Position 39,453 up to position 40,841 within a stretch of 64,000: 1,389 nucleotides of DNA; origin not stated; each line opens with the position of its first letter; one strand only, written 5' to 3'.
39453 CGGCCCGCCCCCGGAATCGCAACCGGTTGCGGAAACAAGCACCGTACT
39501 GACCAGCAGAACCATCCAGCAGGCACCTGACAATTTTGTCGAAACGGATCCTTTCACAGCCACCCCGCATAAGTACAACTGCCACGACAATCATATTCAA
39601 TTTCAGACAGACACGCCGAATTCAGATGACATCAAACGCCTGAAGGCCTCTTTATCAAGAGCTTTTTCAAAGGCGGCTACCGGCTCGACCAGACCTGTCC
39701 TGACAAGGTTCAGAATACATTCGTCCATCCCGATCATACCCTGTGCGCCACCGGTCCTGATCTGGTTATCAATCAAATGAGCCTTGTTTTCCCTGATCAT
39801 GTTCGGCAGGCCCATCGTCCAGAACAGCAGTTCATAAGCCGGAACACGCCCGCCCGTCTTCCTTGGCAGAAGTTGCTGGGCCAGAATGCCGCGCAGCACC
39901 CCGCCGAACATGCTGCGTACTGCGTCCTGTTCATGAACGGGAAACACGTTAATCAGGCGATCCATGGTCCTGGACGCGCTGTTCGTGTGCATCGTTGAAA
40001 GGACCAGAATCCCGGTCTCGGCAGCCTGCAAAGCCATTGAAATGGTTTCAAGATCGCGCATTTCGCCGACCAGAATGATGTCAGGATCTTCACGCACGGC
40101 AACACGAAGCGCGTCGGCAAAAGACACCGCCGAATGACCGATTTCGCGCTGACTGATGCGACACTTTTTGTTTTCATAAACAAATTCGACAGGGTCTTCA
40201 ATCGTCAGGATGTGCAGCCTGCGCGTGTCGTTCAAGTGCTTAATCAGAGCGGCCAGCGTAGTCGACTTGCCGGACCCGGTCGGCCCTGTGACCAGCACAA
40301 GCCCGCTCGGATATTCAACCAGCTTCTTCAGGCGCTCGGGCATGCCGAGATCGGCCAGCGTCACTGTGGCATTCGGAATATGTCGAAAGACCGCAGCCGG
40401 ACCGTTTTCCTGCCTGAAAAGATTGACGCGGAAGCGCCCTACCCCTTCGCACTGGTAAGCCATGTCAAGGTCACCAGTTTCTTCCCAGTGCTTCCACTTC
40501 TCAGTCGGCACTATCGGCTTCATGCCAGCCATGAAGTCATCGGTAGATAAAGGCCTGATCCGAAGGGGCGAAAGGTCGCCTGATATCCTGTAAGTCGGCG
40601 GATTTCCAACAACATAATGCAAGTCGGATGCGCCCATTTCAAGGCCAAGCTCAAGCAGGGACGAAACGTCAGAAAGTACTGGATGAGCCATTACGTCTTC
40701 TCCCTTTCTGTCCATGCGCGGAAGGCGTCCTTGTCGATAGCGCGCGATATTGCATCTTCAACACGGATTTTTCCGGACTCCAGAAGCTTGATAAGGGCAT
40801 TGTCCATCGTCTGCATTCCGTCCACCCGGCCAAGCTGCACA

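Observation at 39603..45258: pilT translationally coupled to a HEAT-repeat-extended PilT paralog, downstream of a P2-type cation pump with its own TetR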

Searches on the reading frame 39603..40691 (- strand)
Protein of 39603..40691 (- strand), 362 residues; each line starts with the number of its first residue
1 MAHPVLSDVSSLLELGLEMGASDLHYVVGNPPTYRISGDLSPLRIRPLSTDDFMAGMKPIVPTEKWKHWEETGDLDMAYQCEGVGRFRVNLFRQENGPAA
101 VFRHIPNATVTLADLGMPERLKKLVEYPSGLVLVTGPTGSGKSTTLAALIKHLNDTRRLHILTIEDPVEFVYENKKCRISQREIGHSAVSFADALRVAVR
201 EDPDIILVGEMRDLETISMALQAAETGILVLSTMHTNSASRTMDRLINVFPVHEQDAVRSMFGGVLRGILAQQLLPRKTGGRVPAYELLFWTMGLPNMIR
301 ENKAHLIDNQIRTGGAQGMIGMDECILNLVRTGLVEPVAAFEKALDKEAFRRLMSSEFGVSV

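Call 7: search_protein_families(library=pfam, proteins=[window:39603-40691:-], max_evalue=0.01)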
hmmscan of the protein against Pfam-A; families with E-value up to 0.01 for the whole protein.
window:39603-40691:- (362 aa): 18 families
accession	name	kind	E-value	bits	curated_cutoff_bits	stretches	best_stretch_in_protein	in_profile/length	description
PF00437.27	T2SSE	-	4.8e-48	164.1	24.9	1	85-276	92-279/370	Type II/IV secretion system protein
PF13191.12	AAA_16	-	3.9e-05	24.7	32.6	1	129-157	24-52/167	AAA ATPase domain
PF13401.12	AAA_22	-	9.3e-05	23.2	27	1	129-184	5-50/130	AAA domain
PF25199.1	nSTAND_NTPase5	-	0.00012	22.3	34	1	128-171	40-83/145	Novel STAND NTPase 5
PF13555.12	AAA_29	-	0.00021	21.4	27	1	128-150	21-43/61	P-loop containing region of AAA domain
PF01935.23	DUF87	-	0.00063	20.3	23.2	1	133-164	27-58/220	Helicase HerA, central domain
PF13476.12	AAA_23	-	0.0014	19.8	27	1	128-149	18-39/201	AAA domain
PF00004.35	AAA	-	0.0016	19.4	21.2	1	132-215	1-70/131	ATPase family associated with various cellular activities (AAA)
PF20720.3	nSTAND3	-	0.0018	18.5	27.2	1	130-169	18-56/155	Novel STAND NTPase 3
PF13245.12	AAA_19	-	0.0031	18.1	25.1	1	128-159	10-41/134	AAA domain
PF13173.12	AAA_14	-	0.0035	17.8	27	1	131-175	4-48/129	AAA domain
PF01580.24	FtsK_SpoIIIE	-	0.0041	17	24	1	118-151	39-61/221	FtsK/SpoIIIE family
PF13238.12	AAA_18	-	0.0042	18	29.4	1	132-184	1-44/128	AAA domain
PF13604.12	AAA_30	-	0.0045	17.2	27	1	121-156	10-45/191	AAA domain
PF00005.33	ABC_tran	-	0.0051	17.9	25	1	131-185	13-62/137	ABC transporter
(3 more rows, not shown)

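Call 8: search_protein_families(library=ncbifam, proteins=[window:39603-40691:-], max_evalue=0.001)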
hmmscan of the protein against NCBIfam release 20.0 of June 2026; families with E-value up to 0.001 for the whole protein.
window:39603-40691:- (362 aa): 18 families
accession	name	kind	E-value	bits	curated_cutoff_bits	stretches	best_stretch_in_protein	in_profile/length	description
TIGR01420.1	pilT_fam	subfamily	6.1e-122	407.1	319.1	1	10-347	3-341/343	PilT/PilU family type 4a pilus ATPase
TIGR02533.1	type_II_gspE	equivalog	1.4e-44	152.6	630.25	1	108-275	218-379/486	type II secretion system ATPase GspE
TIGR02538.1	type_IV_pilB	equivalog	6.2e-42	143.9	675.65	1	4-249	180-432/564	type IV-A pilus assembly ATPase PilB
TIGR02525.1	plasmid_TraJ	equivalog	9.8e-40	136.6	368.3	1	93-298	113-321/372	plasmid transfer ATPase TraJ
NF007755.0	PRK10436.1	equivalog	3.5e-39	134.8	617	1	73-275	158-355/465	type II secretion system protein GspE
NF053534.1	T4PilAsmATPsTfpB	equivalog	3.8e-38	131.2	850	1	119-275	326-472/584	type IV pilus assembly ATPase TfpB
NF041000.1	ATPase_ComGA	equivalog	1e-37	129.6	300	1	118-275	117-265/267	competence type IV pilus ATPase ComGA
TIGR02524.1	dot_icm_DotB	equivalog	1.4e-37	129.7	463.3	1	11-309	8-319/358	Dot/Icm type IV secretion system ATPase DotB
NF058587.1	archaellum_moto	equivalog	5.1e-18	65.1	550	1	132-247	278-394/527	archaellum flagellar ATPase motor FlaI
TIGR02788.1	VirB11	equivalog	3.7e-15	55.8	249.95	1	132-250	147-266/308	P-type DNA transfer ATPase VirB11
TIGR03819.1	heli_sec_ATPase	hypoth_equivalog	1.5e-13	50.7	373.15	1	120-246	170-297/340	TadA family conjugal transfer-associated ATPase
TIGR02782.1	TrbB_P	equivalog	1.5e-13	50.7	304.55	1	132-262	139-268/303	P-type conjugative transfer ATPase TrbB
NF053672.1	bindosome_BasE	exception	2.7e-11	42.9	1000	1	132-245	273-387/512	bindosome assembly system ATPase subunit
NF010469.0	PRK13894.1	subfamily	1.7e-10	40.8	508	1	132-255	152-273/320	conjugal transfer ATPase TrbB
NF010425.0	PRK13851.1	equivalog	4.7e-10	38.9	461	1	131-249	164-283/344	type IV secretion system protein VirB11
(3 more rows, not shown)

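Call 34: find_homologous_proteins(query=window:39603-40691:-)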
Query window:39603-40691:- (362 aa): 8000 proteins with E <= 0.001 among 8000 candidates; the best 120 are listed.
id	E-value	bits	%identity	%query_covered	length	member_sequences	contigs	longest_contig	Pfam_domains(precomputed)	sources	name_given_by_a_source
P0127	1.0e-238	809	100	100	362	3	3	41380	PF00437.27,PF13191.13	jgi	jgi:twitching motility protein PilT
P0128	3.4e-159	548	68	98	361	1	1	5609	PF00437.27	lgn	-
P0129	2.8e-155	535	65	98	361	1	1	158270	PF00437.27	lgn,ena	-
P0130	2.8e-153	528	66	99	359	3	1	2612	PF00437.27,PF13191.13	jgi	jgi:twitching motility protein PilT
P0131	3.4e-153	528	65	98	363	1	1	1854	PF00437.27,PF13191.13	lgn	-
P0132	1.1e-150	520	64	97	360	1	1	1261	PF00437.27,PF13191.13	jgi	jgi:twitching motility protein PilT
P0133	1.5e-149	516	66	98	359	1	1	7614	PF00437.27,PF13401.13,PF25199.2,PF13191.13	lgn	-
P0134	2.1e-149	516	65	97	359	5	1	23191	PF00437.27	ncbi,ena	-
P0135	2.3e-149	515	65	96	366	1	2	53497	PF00437.27,PF13191.13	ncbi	-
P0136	3.2e-149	515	65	99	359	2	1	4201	PF00437.27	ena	-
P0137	3.7e-149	515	63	98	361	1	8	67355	PF00437.27,PF13191.13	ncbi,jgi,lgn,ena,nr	ncbi:MAG: type IV pilus twitching motility protein PilT [Deltaproteobacteria bacterium]|nr:type IV p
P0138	7.1e-149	514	65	97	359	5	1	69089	PF00437.27,PF25199.2,PF13191.13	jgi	jgi:twitching motility protein PilT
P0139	1.2e-148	513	65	99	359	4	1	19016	PF00437.27,PF13191.13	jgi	jgi:twitching motility protein PilT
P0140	3.4e-148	512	64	95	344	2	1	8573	PF00437.27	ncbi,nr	ncbi:MAG: PilT/PilU family type 4a pilus ATPase [Deltaproteobacteria bacterium]|nr:PilT/PilU family 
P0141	8.3e-148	510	64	98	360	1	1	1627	PF00437.27,PF13191.13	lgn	-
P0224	5.9e-117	409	54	99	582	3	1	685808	PF00437.27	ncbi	-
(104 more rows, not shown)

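Call 41: search_solved_structures(query=window:39603-40691:-, show_alignments=1, max_evalue=1e-20)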
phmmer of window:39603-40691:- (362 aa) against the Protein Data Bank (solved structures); distinct sequences matched with E-value up to 1e-20: 23.
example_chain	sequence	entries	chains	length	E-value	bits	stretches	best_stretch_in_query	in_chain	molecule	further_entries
3jvu_A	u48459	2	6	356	4.7e-101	341.8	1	8-350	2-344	Twitching mobility protein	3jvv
2gsz_A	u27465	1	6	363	1.2e-91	310.8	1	12-354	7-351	twitching motility protein PilT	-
2ewv_A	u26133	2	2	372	1.2e-91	310.8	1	12-354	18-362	twitching motility protein PilT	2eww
6ojx_A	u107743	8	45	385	4.1e-87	295.9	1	11-355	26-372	Twitching motility pilus retraction ATPase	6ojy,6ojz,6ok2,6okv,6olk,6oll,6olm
5zfq_A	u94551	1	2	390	4.2e-87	295.9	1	11-356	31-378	Twitching motility pilus retraction protein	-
5fl3_A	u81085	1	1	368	6.7e-77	262.3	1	12-358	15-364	PILI RETRACTION PROTEIN PILT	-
2eyu_A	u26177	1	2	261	3.2e-71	243.6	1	113-354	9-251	twitching motility protein PilT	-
9n32_A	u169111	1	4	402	2.5e-61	211.1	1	10-336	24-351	PilU protein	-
10my_A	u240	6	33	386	6e-59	203.3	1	14-344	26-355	PilT/PilU family type 4a pilus ATPase | Twitching motility protein PilT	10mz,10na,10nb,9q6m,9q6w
4kss_A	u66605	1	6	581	3e-33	118.8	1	4-270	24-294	Type II secretion system protein E, hemolysin-coregulated protein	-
6geb_A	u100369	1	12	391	3.6e-33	118.5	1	11-301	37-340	DotB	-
1p9r_A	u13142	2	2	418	7.9e-33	117.4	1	4-270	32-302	General secretion pathway protein E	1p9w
4ksr_A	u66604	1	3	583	1.7e-32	116.3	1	4-270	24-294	Type II secretion system protein E, Hemolysin-coregulated protein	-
4pht_A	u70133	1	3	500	1.1e-31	113.7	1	5-273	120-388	General secretory pathway protein E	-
6gef_A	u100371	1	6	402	1.8e-31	112.9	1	99-295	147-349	Type IV secretion system protein DotB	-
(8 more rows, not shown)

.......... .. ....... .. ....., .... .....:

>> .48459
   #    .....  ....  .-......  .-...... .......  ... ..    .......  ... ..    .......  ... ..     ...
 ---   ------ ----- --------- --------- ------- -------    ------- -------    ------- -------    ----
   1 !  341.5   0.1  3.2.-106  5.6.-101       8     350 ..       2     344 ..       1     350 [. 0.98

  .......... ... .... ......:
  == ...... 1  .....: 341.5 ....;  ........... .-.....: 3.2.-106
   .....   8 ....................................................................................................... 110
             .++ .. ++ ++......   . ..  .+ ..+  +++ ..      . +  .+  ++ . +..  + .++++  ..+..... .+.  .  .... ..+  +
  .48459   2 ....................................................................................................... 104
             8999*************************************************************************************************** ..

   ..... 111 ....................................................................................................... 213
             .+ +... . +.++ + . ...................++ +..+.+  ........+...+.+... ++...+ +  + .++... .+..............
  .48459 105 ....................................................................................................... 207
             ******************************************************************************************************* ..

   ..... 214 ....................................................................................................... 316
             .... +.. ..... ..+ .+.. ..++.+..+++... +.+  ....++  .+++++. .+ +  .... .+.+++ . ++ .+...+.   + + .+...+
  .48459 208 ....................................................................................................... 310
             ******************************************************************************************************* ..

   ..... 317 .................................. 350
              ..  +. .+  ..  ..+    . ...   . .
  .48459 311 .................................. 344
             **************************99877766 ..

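Call 62: find_encoding_contigs(protein=P0224, flank=7000, max_places=2)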
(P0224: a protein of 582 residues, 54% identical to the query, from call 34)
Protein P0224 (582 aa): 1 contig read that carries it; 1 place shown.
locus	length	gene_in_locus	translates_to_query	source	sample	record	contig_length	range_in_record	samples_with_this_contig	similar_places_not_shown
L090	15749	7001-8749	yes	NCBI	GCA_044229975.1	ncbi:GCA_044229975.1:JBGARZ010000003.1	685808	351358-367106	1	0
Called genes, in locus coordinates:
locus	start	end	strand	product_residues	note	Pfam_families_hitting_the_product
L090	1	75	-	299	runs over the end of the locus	-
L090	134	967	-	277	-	-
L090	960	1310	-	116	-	-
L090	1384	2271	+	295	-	PF03631:Virul_fac_BrkB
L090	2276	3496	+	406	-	-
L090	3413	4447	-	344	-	PF02899:Phage_int_SAM_1, PF00589:Phage_integrase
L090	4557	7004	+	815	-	PF02985:HEAT (faint), PF11838:ERAP1_C (faint), PF03130:HEAT_PBS (faint), PF13513:HEAT_EZ (faint), PF13646:HEAT_2 (weak), PF00514:Arm (faint), PF13646:HEAT_2, PF00437:T2SSE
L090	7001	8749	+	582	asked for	PF00437:T2SSE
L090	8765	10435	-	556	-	-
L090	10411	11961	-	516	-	PF00672:HAMP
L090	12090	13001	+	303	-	PF18288:FAA_hydro_N_2, PF01557:FAA_hydrolase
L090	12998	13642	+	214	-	PF02798:GST_N, PF13417:GST_N_3, PF13409:GST_N_2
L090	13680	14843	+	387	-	PF20510:HgmA_N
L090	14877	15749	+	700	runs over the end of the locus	PF07714:PK_Tyr_Ser-Thr, PF00069:Pkinase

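Call 64: find_homologous_proteins(query=L090:4557-7004:+)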
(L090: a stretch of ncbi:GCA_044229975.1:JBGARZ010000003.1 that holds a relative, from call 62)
Query L090:4557-7004:+ (815 aa): 302 proteins with E <= 0.001 among 8000 candidates; the best 120 are listed.
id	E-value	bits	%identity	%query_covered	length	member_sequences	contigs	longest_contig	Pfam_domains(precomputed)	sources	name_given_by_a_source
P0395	0.0e+0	1719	97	100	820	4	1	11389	PF00514.30,PF00437.27,PF02985.29,PF11838.15,PF13513.13,PF01602.27,PF13646.13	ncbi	-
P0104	0.0e+0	1543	86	100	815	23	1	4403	PF00437.27,PF02985.29,PF13513.13,PF13646.13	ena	-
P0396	0.0e+0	1537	86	100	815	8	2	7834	PF00514.30,PF00437.27,PF02985.29,PF11838.15,PF03130.23,PF13513.13,PF13646.13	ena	-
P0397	0.0e+0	1534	85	100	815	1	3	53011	PF00514.30,PF00437.27,PF02985.29,PF11838.15,PF03130.23,PF13513.13,PF01602.27,PF13646.13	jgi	jgi:twitching motility protein PilT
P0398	0.0e+0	1517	85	100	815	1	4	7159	PF00514.30,PF00437.27,PF02985.29,PF03130.23,PF13513.13,PF01602.27,PF13646.13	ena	-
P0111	0.0e+0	1503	84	100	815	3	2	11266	PF00514.30,PF00437.27,PF02985.29,PF11838.15,PF13513.13,PF13646.13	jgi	jgi:twitching motility protein PilT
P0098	0.0e+0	1254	70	100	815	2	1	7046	PF00514.30,PF00437.27,PF02985.29,PF03130.23,PF13401.13,PF13513.13,PF13646.13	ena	-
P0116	0.0e+0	1247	70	100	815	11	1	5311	PF00514.30,PF00437.27,PF02985.29,PF11838.15,PF03130.23,PF13401.13,PF13646.13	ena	-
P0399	0.0e+0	1240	69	100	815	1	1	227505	PF00514.30,PF00437.27,PF02985.29,PF13401.13,PF13513.13,PF13646.13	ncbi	ncbi:MAG: PilT/PilU family type 4a pilus ATPase [Polyangiales bacterium]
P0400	0.0e+0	1239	69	100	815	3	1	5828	PF00514.30,PF00437.27,PF02985.29,PF03130.23,PF13401.13,PF13513.13,PF13646.13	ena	-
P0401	0.0e+0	1234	70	99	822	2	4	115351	PF00437.27,PF02985.29,PF03130.23,PF13513.13,PF01602.27,PF13646.13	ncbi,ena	-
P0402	0.0e+0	1231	70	99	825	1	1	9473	PF00514.30,PF00437.27,PF02985.29,PF11838.15,PF03130.23,PF13513.13,PF13646.13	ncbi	-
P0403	0.0e+0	1221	70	99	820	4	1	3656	PF00437.27,PF02985.29,PF03130.23,PF13513.13,PF13646.13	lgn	-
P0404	0.0e+0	1219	70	100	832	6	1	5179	PF00437.27,PF02985.29,PF11838.15,PF03130.23,PF13513.13,PF13646.13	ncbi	-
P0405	0.0e+0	1201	68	100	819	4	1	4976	PF00437.27,PF02985.29,PF03130.23,PF13513.13,PF13646.13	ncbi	-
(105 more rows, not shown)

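Call 81: search_protein_families(library=padloc, proteins=[window:39603-40691:-], max_evalue=0.001)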
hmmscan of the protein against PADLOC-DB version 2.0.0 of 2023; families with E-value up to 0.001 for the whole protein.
window:39603-40691:- (362 aa): 2 families
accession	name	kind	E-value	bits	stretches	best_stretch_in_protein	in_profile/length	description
PDLC04140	mad8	-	5.7e-07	27.3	1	130-169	28-67/314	mads_8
PDLC04135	mad3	-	5.6e-05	20.9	1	129-151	22-44/374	mads_3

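Call 82: search_protein_families(library=pfam, proteins=[L090:7001-8749:+, L090:4557-7004:+], max_evalue=0.01)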
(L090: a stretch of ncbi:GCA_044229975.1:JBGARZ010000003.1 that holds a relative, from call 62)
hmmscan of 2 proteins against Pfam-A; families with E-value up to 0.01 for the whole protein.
L090:7001-8749:+ (582 aa): 13 families
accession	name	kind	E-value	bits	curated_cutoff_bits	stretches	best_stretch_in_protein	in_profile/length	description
PF00437.27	T2SSE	-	3.2e-46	158.1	24.9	1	294-493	84-280/370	Type II/IV secretion system protein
PF13191.12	AAA_16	-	9.3e-05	23.4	32.6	1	344-380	23-58/167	AAA ATPase domain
PF13555.12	AAA_29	-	0.00013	22.1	27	1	344-367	20-44/61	P-loop containing region of AAA domain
PF06414.18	Zeta_toxin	-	0.00036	20.5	22.3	1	347-398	18-68/199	Zeta toxin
PF13245.12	AAA_19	-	0.00041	21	25.1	1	342-395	8-55/134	AAA domain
PF25199.1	nSTAND_NTPase5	-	0.00051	20.3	34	1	343-385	39-81/145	Novel STAND NTPase 5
PF13476.12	AAA_23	-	0.00059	21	27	1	341-365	15-39/201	AAA domain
PF13401.12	AAA_22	-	0.00077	20.2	27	1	345-381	5-40/130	AAA domain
PF00004.35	AAA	-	0.002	19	21.2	1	348-426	1-65/131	ATPase family associated with various cellular activities (AAA)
PF01935.23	DUF87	-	0.0023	18.5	23.2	1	349-378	27-56/220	Helicase HerA, central domain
PF13173.12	AAA_14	-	0.003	18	27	1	347-391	4-48/129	AAA domain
PF20720.3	nSTAND3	-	0.0047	17.1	27.2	1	345-391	17-65/155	Novel STAND NTPase 3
PF13604.12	AAA_30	-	0.0071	16.5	27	0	336-371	9-44/191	AAA domain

L090:4557-7004:+ (815 aa): 15 families
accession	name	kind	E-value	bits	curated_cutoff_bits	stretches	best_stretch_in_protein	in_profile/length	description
PF00437.27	T2SSE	-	2e-43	148.9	24.9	1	574-738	133-287/370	Type II/IV secretion system protein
PF13646.12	HEAT_2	-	8.7e-41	138.6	27.7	4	364-438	12-86/88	HEAT repeats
PF02985.28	HEAT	-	1.9e-13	49.8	23.5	0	325-350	2-27/31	HEAT repeat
PF13513.12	HEAT_EZ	-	1e-08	35.9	27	0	354-379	28-55/55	HEAT-like repeat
PF11838.14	ERAP1_C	-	4.5e-08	33.3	38.2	1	250-434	59-233/318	ERAP1-like C-terminal domain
PF00514.29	Arm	-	1.1e-07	32.1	20.6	0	382-406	11-35/41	Armadillo/beta-catenin-like repeat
PF03130.22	HEAT_PBS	-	2.2e-05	25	20.9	0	369-394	2-27/27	PBS lyase HEAT-like repeat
PF13604.12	AAA_30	-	4e-05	23.9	27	1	577-675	12-107/191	AAA domain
PF13401.12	AAA_22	-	9.1e-05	23.2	27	1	581-619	3-40/130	AAA domain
PF01602.26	Adaptin_N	-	9.6e-05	21.6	37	0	151-357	102-297/524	Adaptin N terminal region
PF12755.13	Vac14_Fab1_bd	-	0.00088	20.3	22.1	0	323-347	27-51/97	Vacuolar 14 Fab1-binding region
PF25199.1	nSTAND_NTPase5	-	0.0017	18.7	34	1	584-624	42-82/145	Novel STAND NTPase 5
PF00004.35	AAA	-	0.0022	18.9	21.2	1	586-672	1-73/131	ATPase family associated with various cellular activities (AAA)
PF13555.12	AAA_29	-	0.0038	17.4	27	1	583-608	22-47/61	P-loop containing region of AAA domain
PF13245.12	AAA_19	-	0.0086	16.7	25.1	0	582-615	10-43/134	AAA domain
